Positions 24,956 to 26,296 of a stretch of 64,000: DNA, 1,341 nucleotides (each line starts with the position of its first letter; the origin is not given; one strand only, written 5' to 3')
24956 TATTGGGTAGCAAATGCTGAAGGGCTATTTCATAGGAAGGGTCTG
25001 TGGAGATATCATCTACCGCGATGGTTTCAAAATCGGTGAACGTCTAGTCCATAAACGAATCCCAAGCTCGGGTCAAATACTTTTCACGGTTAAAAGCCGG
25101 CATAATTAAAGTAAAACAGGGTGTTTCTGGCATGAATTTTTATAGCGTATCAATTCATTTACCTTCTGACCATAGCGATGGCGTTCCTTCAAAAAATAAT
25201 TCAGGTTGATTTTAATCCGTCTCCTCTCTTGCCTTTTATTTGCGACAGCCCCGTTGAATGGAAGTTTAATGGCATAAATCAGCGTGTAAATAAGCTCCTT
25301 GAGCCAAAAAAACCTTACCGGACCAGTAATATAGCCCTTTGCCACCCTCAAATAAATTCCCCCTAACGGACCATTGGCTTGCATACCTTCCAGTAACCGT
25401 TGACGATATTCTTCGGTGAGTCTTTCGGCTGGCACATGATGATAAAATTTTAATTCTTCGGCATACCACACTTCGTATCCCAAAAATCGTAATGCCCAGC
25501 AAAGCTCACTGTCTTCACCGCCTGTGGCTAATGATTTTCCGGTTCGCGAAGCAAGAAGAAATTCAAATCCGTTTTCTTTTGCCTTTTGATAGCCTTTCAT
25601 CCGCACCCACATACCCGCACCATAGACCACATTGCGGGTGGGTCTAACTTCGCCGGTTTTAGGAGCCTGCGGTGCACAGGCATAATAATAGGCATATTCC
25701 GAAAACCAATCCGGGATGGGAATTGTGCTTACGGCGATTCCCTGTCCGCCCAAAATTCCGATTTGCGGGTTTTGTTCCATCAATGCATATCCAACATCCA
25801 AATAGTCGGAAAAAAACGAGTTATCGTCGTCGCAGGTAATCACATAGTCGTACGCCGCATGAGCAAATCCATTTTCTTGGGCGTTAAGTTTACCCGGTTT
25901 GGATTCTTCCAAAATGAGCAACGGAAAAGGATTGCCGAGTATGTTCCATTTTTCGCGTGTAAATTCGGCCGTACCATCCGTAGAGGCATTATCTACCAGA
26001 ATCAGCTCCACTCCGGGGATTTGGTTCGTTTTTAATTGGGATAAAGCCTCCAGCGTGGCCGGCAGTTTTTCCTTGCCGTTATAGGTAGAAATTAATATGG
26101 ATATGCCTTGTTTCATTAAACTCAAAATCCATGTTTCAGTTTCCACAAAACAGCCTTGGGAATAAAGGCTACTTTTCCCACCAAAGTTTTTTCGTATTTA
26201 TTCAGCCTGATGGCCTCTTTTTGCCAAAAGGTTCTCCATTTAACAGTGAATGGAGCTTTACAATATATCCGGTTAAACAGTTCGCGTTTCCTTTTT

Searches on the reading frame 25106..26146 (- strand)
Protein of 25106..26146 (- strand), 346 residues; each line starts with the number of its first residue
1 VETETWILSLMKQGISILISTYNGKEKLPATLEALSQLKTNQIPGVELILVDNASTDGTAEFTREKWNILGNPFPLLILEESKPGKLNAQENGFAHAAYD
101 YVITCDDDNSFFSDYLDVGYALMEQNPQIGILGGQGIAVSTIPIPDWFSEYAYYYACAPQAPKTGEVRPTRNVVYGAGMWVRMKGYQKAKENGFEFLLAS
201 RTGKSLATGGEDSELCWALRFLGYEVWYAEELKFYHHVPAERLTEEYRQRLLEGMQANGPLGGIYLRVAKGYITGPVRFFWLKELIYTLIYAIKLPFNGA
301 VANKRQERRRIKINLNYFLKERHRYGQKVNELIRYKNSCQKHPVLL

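Call 56: find_homologous_proteins(query=window:25106-26146:-)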
Query window:25106-26146:- (346 aa): 293 proteins with E <= 0.001 among 2005 candidates; the best 120 are listed.
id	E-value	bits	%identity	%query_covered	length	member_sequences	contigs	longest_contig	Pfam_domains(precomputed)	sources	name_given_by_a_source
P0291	2.8e-236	801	100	100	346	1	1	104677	PF13632.13,PF13641.13,PF00535.33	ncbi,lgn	-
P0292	2.0e-192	657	83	97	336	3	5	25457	PF00535.33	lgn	-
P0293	2.2e-176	604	78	97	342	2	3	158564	PF00535.33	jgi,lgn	jgi:glycosyltransferase involved in cell wall biosynthesis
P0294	6.1e-169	580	73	97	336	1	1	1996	PF13641.13,PF00535.33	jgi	jgi:glycosyltransferase involved in cell wall biosynthesis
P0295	8.0e-169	579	72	97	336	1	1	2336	PF10111.15,PF13641.13,PF00535.33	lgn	-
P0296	8.2e-143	494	64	93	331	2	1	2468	PF13641.13,PF00535.33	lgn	-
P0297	3.4e-142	492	65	94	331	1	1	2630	PF13641.13,PF00535.33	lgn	-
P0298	8.9e-141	487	61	99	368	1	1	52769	PF13632.13,PF13641.13,PF00535.33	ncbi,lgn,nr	ncbi:MAG: glycosyltransferase family 2 protein [Flavobacteriales bacterium]|nr:glycosyltransferase f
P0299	1.9e-140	486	63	95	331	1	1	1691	PF13641.13,PF00535.33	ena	-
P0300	1.5e-139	483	61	95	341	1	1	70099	PF13641.13,PF00535.33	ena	-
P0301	3.1e-139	482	62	96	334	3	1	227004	PF13641.13,PF00535.33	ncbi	-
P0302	4.4e-139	482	63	95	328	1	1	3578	PF13641.13,PF00535.33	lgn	-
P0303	5.1e-139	481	62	96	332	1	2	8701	PF13641.13,PF00535.33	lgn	-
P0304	1.0e-138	480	63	94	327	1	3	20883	PF13641.13,PF00535.33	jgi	jgi:glycosyltransferase involved in cell wall biosynthesis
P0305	4.6e-137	475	62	94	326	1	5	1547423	PF13641.13,PF00535.33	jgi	jgi:glycosyltransferase involved in cell wall biosynthesis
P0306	1.6e-136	473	61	95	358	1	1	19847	PF13632.13,PF13641.13,PF00535.33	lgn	-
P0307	6.8e-136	471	62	95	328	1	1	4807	PF13641.13,PF00535.33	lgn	-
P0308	5.5e-135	468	61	95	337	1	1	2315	PF13641.13,PF00535.33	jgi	jgi:glycosyltransferase involved in cell wall biosynthesis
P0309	1.6e-134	467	60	94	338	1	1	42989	PF13641.13,PF00535.33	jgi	jgi:glycosyltransferase involved in cell wall biosynthesis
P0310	8.1e-134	464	57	97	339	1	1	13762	PF13641.13,PF00535.33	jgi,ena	-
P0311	2.0e-131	456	59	94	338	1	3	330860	PF13641.13,PF00535.33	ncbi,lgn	-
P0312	1.9e-127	443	56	95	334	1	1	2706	PF13632.13,PF13641.13,PF00535.33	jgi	jgi:glycosyltransferase involved in cell wall biosynthesis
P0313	3.5e-127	442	60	94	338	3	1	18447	PF00535.33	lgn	-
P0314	6.0e-126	438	57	95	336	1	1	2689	PF13632.13,PF13641.13,PF00535.33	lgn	-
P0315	2.3e-124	433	59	94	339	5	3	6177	PF13641.13,PF00535.33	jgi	jgi:glycosyltransferase involved in cell wall biosynthesis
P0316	4.9e-124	432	57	95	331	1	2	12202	PF13641.13,PF00535.33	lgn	-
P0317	2.0e-123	430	57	93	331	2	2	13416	PF13641.13,PF00535.33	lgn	-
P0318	9.7e-123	428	57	93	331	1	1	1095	PF13641.13,PF00535.33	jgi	-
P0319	1.4e-122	427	55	95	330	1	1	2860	PF13641.13,PF00535.33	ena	-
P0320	1.6e-120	421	54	95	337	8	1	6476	PF00535.33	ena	-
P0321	3.8e-120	419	55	95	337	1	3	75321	PF13632.13,PF13641.13,PF00535.33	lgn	-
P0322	5.5e-120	419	56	96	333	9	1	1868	PF13632.13,PF13641.13,PF00535.33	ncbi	-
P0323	1.3e-119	418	54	93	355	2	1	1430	PF13641.13,PF00535.33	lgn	-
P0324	4.8e-119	416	56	95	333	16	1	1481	PF13641.13,PF00535.33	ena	-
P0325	6.9e-119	415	52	97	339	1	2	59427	PF13641.13,PF00535.33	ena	-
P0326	1.3e-118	414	55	95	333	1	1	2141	PF13641.13,PF00535.33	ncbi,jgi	jgi:cellulose synthase/poly-beta-1,6-N-acetylglucosamine synthase-like glycosyltransferase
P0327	1.5e-118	414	56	96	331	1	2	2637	PF13632.13,PF13641.13,PF00535.33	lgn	-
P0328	1.7e-118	414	54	94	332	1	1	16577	PF13641.13,PF00535.33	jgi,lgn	-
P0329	3.2e-118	413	56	94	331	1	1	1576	PF13641.13,PF00535.33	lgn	-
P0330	6.5e-118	412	53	92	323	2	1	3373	PF00535.33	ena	-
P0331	1.5e-117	411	54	96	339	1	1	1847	PF13641.13,PF00535.33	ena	-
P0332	2.4e-117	410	56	94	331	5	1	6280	PF13641.13,PF00535.33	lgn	-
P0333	1.2e-116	408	55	96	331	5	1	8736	PF13632.13,PF13641.13,PF00535.33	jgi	jgi:glycosyltransferase involved in cell wall biosynthesis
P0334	1.3e-116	408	53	94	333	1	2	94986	PF13632.13,PF10111.15,PF13641.13,PF00535.33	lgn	-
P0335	3.0e-116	406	54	95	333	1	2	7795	PF13641.13,PF00535.33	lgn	-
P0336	3.1e-116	406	54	96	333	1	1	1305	PF13632.13,PF13641.13,PF00535.33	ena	-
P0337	1.1e-115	405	52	95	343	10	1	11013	PF13641.13,PF00535.33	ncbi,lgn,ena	-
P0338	1.5e-115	404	54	95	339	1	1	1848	PF13641.13,PF00535.33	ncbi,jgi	jgi:glycosyltransferase involved in cell wall biosynthesis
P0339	4.4e-115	403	54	94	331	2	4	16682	PF10111.15,PF13641.13,PF09258.17,PF00535.33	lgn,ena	-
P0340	4.6e-115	403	54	95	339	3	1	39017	PF13641.13,PF00535.33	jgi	jgi:glycosyltransferase involved in cell wall biosynthesis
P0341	1.0e-114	401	54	96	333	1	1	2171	PF13641.13,PF00535.33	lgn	-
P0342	2.0e-114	401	56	93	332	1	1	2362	PF13641.13,PF00535.33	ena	-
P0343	8.7e-114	398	53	92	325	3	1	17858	PF13641.13,PF00535.33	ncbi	-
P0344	2.3e-113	397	53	95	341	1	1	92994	PF13641.13,PF00535.33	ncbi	-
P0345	2.6e-113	397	53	95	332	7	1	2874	PF13632.13,PF13641.13,PF00535.33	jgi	-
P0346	3.0e-113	397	52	96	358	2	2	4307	PF13641.13,PF00535.33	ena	-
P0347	9.5e-113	395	52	95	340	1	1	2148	PF13632.13,PF13641.13,PF00535.33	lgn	-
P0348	1.3e-112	395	55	93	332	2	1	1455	PF13641.13,PF00535.33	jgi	jgi:glycosyltransferase involved in cell wall biosynthesis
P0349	1.7e-112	394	53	95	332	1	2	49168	PF13641.13,PF00535.33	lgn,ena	-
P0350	9.1e-112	392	54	93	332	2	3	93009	PF13641.13,PF00535.33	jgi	jgi:glycosyltransferase involved in cell wall biosynthesis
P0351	1.4e-111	391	53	93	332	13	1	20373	PF13641.13,PF00535.33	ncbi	-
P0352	2.3e-111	390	53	95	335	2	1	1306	PF00535.33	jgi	-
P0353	3.7e-111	390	54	93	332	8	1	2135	PF13641.13,PF00535.33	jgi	jgi:glycosyltransferase involved in cell wall biosynthesis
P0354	5.9e-111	389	54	95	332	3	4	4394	PF13641.13,PF00535.33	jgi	jgi:glycosyltransferase involved in cell wall biosynthesis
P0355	1.3e-110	388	53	93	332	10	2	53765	PF13641.13,PF00535.33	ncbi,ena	-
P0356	1.4e-110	388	53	95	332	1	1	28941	PF13641.13,PF00535.33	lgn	-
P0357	2.0e-110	387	54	93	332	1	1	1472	PF13641.13,PF09258.17,PF00535.33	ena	-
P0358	6.0e-110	386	50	96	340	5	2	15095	PF13641.13,PF00535.33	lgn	-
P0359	9.0e-110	385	53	93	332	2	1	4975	PF13641.13,PF00535.33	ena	-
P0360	3.2e-109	383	53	93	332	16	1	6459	PF13641.13,PF00535.33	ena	-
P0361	4.6e-109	383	53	93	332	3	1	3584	PF13641.13,PF00535.33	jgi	jgi:glycosyltransferase involved in cell wall biosynthesis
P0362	1.1e-108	382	51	96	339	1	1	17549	PF13641.13,PF00535.33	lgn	-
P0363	3.0e-108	380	51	95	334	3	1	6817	PF10111.15,PF13641.13,PF00535.33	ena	-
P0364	3.1e-108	380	53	93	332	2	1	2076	PF13641.13,PF00535.33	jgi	-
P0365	6.4e-108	379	53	93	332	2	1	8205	PF13641.13,PF00535.33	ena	-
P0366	8.6e-108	379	53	93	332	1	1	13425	PF13641.13,PF00535.33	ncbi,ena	-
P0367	1.8e-107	378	51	95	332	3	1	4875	PF13641.13,PF00535.33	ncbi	-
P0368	2.3e-107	377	54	93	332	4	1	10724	PF13641.13,PF00535.33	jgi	jgi:glycosyltransferase involved in cell wall biosynthesis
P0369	4.2e-107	376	52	93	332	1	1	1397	PF13641.13,PF00535.33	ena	-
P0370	9.7e-107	375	53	93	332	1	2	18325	PF13641.13,PF00535.33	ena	-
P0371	1.2e-106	375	51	93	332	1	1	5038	PF13641.13,PF00535.33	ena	-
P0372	3.6e-106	373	50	93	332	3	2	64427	PF13641.13,PF00535.33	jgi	jgi:glycosyltransferase involved in cell wall biosynthesis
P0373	4.6e-106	373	52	88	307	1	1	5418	PF13632.13,PF00535.33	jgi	jgi:glycosyltransferase involved in cell wall biosynthesis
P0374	5.6e-106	373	52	94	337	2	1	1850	PF13641.13,PF00535.33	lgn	-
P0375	6.2e-106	373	50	95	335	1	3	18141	PF13641.13,PF00535.33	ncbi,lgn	-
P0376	1.7e-105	371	53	93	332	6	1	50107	PF13641.13,PF00535.33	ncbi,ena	-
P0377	2.8e-105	370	50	94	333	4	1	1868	PF13641.13,PF00535.33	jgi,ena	-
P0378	5.4e-105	369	51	93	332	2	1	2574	PF13641.13,PF00535.33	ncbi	-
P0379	6.6e-104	366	51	93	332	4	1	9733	PF13641.13,PF00535.33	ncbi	-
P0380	2.0e-102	361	49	95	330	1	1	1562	PF13632.13,PF13641.13,PF00535.33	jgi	jgi:glycosyltransferase involved in cell wall biosynthesis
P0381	4.3e-102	360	49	95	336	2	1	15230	PF13641.13,PF00535.33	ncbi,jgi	jgi:glycosyltransferase involved in cell wall biosynthesis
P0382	1.7e-100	355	47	97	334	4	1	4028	PF13632.13,PF13641.13,PF00535.33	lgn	-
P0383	3.9e-98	347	53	84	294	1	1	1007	PF00535.33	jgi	jgi:glycosyltransferase involved in cell wall biosynthesis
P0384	3.1e-95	337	48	96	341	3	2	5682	PF13641.13,PF00535.33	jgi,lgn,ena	-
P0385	9.5e-94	332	45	96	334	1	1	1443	PF13641.13,PF00535.33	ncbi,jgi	jgi:glycosyltransferase involved in cell wall biosynthesis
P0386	1.5e-89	319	44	96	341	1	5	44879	PF10111.15,PF13641.13,PF00535.33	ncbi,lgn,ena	-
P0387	1.8e-89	318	44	96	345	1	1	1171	PF10111.15,PF00535.33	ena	-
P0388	3.4e-89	318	44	97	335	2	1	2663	PF13641.13,PF00535.33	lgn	-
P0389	2.6e-86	308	45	95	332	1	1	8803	PF13641.13,PF00535.33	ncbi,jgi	jgi:glycosyltransferase involved in cell wall biosynthesis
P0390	3.6e-85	304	44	96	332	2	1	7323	PF13641.13,PF00535.33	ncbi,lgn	-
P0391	1.7e-82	296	58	65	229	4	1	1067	PF13641.13,PF00535.33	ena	-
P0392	2.4e-82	295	44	96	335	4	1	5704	PF13641.13,PF00535.33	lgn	-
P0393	5.9e-80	287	43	95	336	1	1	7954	PF13641.13,PF00535.33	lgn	-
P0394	9.5e-79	283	42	94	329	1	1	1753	PF10111.15,PF13641.13,PF00535.33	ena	-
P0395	1.0e-78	283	42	93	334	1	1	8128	PF13641.13,PF00535.33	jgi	-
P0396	1.3e-78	283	42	94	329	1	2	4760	PF13641.13,PF00535.33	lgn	-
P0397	6.7e-77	277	42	93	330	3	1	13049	PF13641.13,PF00535.33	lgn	-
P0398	1.7e-76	276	41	93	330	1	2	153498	PF13632.13,PF13641.13,PF00535.33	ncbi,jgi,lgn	jgi:glycosyltransferase involved in cell wall biosynthesis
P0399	2.4e-76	275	44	94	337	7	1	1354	PF00535.33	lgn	-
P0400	2.7e-76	275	44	94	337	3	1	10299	PF00535.33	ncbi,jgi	jgi:glycosyltransferase involved in cell wall biosynthesis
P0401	2.4e-75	272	43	94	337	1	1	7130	PF13641.13,PF00535.33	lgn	-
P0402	4.3e-75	271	41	94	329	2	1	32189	PF13641.13,PF00535.33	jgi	jgi:glycosyltransferase involved in cell wall biosynthesis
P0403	9.9e-75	270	43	94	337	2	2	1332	PF00535.33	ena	-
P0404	1.9e-73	266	40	95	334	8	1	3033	PF13641.13,PF00535.33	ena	-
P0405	2.5e-73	265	40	94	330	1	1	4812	PF10111.15,PF13641.13,PF00535.33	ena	-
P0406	2.8e-73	265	43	94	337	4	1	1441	PF00535.33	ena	-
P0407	4.4e-73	265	41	93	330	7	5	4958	PF13641.13,PF00535.33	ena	-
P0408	8.2e-73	264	41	96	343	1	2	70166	PF13641.13,PF00535.33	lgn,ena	-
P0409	9.6e-73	263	43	94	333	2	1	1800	PF00535.33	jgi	jgi:glycosyltransferase involved in cell wall biosynthesis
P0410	2.5e-72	262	42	94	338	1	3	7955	PF13641.13,PF00535.33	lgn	-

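Call 57: find_encoding_contigs(protein=P0292, flank=6000, max_places=4)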
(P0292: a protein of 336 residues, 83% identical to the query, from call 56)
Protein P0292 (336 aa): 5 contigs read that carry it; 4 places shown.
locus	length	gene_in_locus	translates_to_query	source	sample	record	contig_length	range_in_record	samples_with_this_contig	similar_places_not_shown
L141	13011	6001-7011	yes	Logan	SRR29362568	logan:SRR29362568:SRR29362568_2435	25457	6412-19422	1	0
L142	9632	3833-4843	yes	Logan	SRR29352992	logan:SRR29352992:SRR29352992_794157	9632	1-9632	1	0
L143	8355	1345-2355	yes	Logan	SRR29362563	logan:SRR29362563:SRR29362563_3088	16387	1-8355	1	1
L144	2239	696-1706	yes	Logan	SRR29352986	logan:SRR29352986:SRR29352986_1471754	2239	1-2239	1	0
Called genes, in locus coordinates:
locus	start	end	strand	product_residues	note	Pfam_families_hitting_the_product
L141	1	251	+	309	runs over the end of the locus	PF13641:Glyco_tranf_2_3, PF00535:Glycos_transf_2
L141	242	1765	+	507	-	-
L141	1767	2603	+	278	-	PF05148:Methyltransf_8 (weak), PF08241:Methyltransf_11, PF13489:Methyltransf_23 (faint), PF13649:Methyltransf_25 (weak)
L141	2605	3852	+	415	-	PF00534:Glycos_transf_1, PF13692:Glyco_trans_1_4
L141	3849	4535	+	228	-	PF01370:Epimerase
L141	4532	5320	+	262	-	PF00535:Glycos_transf_2, PF10111:Glyco_tranf_2_2, PF13641:Glyco_tranf_2_3 (weak)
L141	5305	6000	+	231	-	PF08942:DUF1919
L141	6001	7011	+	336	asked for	PF00535:Glycos_transf_2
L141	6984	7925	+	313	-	PF00535:Glycos_transf_2, PF10111:Glyco_tranf_2_2, PF13641:Glyco_tranf_2_3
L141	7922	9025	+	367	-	PF04577:Glyco_transf_61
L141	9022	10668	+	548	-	-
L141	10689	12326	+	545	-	-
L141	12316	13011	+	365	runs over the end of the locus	PF00535:Glycos_transf_2 (weak), PF13641:Glyco_tranf_2_3 (faint), PF00535:Glycos_transf_2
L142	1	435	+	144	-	?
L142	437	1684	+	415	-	PF00534:Glycos_transf_1, PF13692:Glyco_trans_1_4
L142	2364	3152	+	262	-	PF00535:Glycos_transf_2, PF10111:Glyco_tranf_2_2, PF13641:Glyco_tranf_2_3 (weak)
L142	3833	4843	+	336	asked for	PF00535:Glycos_transf_2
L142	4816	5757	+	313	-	PF00535:Glycos_transf_2, PF10111:Glyco_tranf_2_2, PF13641:Glyco_tranf_2_3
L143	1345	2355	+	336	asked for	PF00535:Glycos_transf_2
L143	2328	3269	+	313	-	PF00535:Glycos_transf_2, PF10111:Glyco_tranf_2_2, PF13641:Glyco_tranf_2_3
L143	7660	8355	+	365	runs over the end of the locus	PF00535:Glycos_transf_2 (weak), PF13641:Glyco_tranf_2_3 (faint), PF00535:Glycos_transf_2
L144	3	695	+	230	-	?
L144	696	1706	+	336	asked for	PF00535:Glycos_transf_2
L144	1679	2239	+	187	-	?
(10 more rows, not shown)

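Call 58: find_encoding_contigs(protein=P0293, flank=6000, max_places=3)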
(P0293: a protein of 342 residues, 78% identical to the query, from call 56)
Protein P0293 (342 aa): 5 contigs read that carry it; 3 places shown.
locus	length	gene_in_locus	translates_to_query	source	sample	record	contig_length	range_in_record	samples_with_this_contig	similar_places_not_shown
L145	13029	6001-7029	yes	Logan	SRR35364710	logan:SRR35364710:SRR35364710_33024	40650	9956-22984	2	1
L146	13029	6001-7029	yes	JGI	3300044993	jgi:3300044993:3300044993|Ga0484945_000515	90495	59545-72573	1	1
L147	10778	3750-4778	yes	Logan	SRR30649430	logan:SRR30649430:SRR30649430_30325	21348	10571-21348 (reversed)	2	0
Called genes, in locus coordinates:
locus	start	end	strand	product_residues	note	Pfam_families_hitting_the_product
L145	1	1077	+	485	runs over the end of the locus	-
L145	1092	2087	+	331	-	-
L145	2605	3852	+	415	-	PF00534:Glycos_transf_1, PF13692:Glyco_trans_1_4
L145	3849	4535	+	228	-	PF01370:Epimerase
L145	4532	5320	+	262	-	PF00535:Glycos_transf_2, PF10111:Glyco_tranf_2_2, PF13641:Glyco_tranf_2_3 (weak)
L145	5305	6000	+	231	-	PF08942:DUF1919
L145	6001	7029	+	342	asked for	PF00535:Glycos_transf_2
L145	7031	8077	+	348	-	PF01757:Acyl_transf_3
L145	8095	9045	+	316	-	PF00535:Glycos_transf_2, PF10111:Glyco_tranf_2_2, PF13641:Glyco_tranf_2_3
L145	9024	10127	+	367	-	PF04577:Glyco_transf_61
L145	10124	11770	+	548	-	-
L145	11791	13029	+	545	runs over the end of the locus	-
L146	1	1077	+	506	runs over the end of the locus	-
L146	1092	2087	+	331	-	-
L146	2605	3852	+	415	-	PF00534:Glycos_transf_1, PF13692:Glyco_trans_1_4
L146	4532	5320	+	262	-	PF00535:Glycos_transf_2, PF10111:Glyco_tranf_2_2, PF13641:Glyco_tranf_2_3 (weak)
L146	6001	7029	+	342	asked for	PF00535:Glycos_transf_2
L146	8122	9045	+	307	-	PF00535:Glycos_transf_2, PF10111:Glyco_tranf_2_2, PF13641:Glyco_tranf_2_3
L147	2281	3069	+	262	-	PF00535:Glycos_transf_2, PF10111:Glyco_tranf_2_2, PF13641:Glyco_tranf_2_3 (weak)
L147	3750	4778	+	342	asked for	PF00535:Glycos_transf_2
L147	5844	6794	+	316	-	PF00535:Glycos_transf_2, PF10111:Glyco_tranf_2_2, PF13641:Glyco_tranf_2_3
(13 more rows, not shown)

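Call 78: search_protein_families(library=pfam, proteins=[window:25106-26146:-], max_evalue=0.001)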
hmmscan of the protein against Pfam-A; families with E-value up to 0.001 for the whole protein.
window:25106-26146:- (346 aa): 3 families
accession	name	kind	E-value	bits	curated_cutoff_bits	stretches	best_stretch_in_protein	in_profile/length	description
PF00535.33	Glycos_transf_2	-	3.7e-17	63.2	23.3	1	16-134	1-114/168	Glycosyl transferase family 2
PF13641.12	Glyco_tranf_2_3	-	1.8e-06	28.6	27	1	14-249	2-223/230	Glycosyltransferase like family 2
PF13632.12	Glyco_trans_2_3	-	3.5e-06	27.4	27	1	101-251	1-137/198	Glycosyl transferase family group 2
